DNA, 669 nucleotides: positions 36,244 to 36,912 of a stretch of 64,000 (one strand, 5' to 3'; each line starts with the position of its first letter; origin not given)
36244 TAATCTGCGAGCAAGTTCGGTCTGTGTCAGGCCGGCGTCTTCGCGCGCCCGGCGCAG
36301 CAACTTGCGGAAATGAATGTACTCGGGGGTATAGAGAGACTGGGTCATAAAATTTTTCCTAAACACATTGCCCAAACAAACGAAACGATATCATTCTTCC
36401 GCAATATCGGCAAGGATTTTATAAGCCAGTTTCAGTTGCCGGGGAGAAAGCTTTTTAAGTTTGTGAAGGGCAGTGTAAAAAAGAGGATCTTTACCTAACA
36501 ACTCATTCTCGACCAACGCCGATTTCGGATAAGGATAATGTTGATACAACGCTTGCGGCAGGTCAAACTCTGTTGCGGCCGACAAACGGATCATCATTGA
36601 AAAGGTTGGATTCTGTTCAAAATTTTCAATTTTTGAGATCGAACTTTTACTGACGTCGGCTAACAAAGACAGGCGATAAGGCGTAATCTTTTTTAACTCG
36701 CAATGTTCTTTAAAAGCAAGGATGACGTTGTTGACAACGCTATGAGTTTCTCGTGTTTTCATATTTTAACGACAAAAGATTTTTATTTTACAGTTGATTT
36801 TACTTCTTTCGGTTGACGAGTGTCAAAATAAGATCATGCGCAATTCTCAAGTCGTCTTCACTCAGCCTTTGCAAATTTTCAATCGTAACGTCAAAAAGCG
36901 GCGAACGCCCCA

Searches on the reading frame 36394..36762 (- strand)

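Call 30: search_protein_families(library=pfam, max_evalue=0.1, proteins=[window:36394-36762:-])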
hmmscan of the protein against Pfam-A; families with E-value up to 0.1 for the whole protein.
window:36394-36762:- (123 aa): 3 families
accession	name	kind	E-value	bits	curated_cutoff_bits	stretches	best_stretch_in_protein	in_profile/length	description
PF01381.28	HTH_3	-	2e-06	28.2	23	1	18-65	2-49/55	Helix-turn-helix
PF12844.13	HTH_19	-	0.0022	18.3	30.2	1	25-76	12-62/64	Helix-turn-helix domain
PF13560.12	HTH_31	-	0.074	13.8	27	0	33-67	22-57/64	Helix-turn-helix domain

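Call 31: search_protein_families(library=phrogs, max_evalue=0.1, proteins=[window:36394-36762:-])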
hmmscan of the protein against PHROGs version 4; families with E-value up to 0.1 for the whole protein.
window:36394-36762:- (123 aa): 7 families
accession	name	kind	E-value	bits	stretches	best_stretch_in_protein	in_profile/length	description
phrog_1373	-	transcription regulation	0.0042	18.1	1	23-68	74-119/166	transcriptional regulator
phrog_4836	-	transcription regulation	0.0098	16.5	1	8-67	71-130/194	CII-like regulator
phrog_8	-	transcription regulation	0.017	15.6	1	18-65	82-209/346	transcriptional regulator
phrog_4739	-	unknown function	0.023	15.3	1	4-67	62-122/167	-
phrog_4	-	transcription regulation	0.034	14.1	1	18-68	142-188/400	transcriptional repressor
phrog_38027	-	transcription regulation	0.072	14.1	1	35-75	91-130/143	transcriptional repressor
phrog_2439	-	transcription regulation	0.092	12.6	0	18-67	13-62/367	transcriptional regulator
